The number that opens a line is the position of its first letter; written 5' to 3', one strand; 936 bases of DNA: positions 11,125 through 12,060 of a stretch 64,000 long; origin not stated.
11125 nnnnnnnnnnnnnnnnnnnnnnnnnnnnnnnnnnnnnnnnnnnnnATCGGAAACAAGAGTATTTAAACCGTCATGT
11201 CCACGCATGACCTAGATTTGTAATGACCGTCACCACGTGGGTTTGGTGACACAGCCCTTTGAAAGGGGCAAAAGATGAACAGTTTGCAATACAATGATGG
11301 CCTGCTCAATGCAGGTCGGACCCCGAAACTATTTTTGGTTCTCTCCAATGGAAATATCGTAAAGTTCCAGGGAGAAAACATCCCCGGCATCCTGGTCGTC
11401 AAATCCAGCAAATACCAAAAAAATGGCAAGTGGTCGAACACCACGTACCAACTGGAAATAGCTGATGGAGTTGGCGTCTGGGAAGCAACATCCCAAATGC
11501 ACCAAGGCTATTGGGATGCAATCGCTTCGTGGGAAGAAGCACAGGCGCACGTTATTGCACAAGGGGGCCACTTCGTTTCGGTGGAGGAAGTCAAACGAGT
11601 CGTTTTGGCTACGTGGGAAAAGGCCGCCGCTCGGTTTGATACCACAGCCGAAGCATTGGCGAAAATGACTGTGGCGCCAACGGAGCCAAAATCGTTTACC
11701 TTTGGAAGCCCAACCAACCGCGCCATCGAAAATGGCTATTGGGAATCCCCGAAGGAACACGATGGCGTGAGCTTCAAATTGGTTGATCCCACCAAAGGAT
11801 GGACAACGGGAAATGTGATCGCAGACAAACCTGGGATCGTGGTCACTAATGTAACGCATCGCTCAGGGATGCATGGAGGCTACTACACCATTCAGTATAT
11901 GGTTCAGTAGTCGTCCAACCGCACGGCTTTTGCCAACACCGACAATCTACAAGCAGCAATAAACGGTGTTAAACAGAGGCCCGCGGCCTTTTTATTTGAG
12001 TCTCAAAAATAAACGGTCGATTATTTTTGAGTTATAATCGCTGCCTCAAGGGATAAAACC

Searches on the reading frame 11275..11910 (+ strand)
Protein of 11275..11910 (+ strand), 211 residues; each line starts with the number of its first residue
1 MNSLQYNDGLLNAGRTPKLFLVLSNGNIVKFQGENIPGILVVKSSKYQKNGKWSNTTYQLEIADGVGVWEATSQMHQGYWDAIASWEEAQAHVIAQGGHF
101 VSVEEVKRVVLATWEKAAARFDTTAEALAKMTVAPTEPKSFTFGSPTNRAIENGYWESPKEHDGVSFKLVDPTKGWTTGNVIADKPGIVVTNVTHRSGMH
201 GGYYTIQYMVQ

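Call 5: search_protein_families(library=pfam, proteins=[window:11275-11910:+], max_evalue=0.01)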
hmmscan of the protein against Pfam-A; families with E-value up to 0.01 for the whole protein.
window:11275-11910:+ (211 aa): 0 families

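Call 71: search_protein_families(library=ncbifam, proteins=[window:11275-11907:+], max_evalue=0.001)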
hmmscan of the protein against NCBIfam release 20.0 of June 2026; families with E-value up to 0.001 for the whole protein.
window:11275-11907:+ (211 aa): 0 families

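Call 86: search_protein_families(library=padloc, proteins=[window:11275-11907:+], max_evalue=0.01)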
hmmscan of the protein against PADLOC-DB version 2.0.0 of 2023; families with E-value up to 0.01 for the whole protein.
window:11275-11907:+ (211 aa): 0 families

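Call 87: find_homologous_proteins(query=window:11275-11907:+)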
Query window:11275-11907:+ (211 aa): 53 proteins with E <= 0.001 among 214 candidates.
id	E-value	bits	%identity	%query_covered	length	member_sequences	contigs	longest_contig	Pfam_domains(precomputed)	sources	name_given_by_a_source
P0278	2.6e-139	480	100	100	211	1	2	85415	-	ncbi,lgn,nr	ncbi:MAG: hypothetical protein HY559_01255 [Gammaproteobacteria bacterium]|nr:hypothetical protein [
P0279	3.0e-36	143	43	97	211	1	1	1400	-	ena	-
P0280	3.6e-36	143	40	98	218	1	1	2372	-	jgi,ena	-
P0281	7.6e-36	142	41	97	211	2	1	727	-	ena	-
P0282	1.6e-35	141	41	97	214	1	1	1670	-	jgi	jgi:hypothetical protein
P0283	1.7e-35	141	42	97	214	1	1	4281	-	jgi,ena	-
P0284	1.7e-35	141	41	98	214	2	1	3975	-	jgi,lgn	-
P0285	2.9e-35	140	41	97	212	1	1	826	-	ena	-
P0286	3.3e-35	140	42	97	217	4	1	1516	-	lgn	-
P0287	7.5e-35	139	40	98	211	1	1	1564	-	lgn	-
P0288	1.2e-34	138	39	98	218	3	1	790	-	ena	-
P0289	1.7e-34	138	40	98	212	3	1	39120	-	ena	-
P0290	3.0e-34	137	40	98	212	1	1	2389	-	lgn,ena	-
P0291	3.1e-34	137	42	98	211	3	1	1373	-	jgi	-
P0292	3.7e-34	136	41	98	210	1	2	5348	-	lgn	-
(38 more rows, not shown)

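Call 89: find_encoding_contigs(protein=P0289, flank=5000, max_places=3)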
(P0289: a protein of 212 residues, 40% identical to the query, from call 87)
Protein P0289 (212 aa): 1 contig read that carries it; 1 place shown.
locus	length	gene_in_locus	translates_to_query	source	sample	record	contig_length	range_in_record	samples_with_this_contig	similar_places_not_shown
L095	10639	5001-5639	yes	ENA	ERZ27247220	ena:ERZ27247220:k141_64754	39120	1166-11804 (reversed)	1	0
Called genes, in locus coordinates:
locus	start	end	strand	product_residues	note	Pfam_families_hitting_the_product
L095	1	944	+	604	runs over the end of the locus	PF00009:GTP_EFTU, PF03144:GTP_EFTU_D2 (weak), PF14492:EFG_III (weak), PF00679:EFG_C, PF06421:LepA_C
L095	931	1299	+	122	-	PF04977:DivIC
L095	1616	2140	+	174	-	PF00466:Ribosomal_L10, PF27436:RL10_C (weak)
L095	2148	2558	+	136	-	PF16320:Ribosomal_L12_N, PF00542:Ribosomal_L12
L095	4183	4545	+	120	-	-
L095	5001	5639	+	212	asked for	-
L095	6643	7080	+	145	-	PF02381:MraZ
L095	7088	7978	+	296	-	PF01795:Methyltransf_5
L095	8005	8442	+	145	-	-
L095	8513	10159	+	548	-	PF03717:PBP_dimer, PF00905:Transpeptidase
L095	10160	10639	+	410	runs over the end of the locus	PF08245:Mur_ligase_M, PF02875:Mur_ligase_C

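Call 90: find_encoding_contigs(protein=P0292, flank=5000, max_places=3)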
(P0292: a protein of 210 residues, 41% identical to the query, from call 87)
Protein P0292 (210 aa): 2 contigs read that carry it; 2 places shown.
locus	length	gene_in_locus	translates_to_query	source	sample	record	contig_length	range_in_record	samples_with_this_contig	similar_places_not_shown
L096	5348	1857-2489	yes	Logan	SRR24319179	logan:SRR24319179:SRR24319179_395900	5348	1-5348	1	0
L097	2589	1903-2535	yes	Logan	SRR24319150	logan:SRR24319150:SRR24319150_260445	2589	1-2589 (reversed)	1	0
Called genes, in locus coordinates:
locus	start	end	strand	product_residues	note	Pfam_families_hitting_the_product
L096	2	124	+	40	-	?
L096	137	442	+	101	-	PF02001:DUF134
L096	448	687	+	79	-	PF00462:Glutaredoxin, PF13417:GST_N_3 (weak)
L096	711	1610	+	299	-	PF11127:YgaP-like_TM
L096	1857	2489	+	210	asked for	-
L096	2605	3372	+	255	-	PF01048:PNP_UDP_1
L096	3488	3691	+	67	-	-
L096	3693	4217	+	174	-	-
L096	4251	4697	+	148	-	PF10604:Polyketide_cyc2 (weak), PF03364:Polyketide_cyc (weak)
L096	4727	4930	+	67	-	-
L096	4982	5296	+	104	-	PF24709:DUF7670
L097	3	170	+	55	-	?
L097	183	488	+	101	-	PF02001:DUF134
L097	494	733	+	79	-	PF00462:Glutaredoxin, PF13417:GST_N_3 (weak)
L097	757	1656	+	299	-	PF11127:YgaP-like_TM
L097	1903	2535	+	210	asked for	-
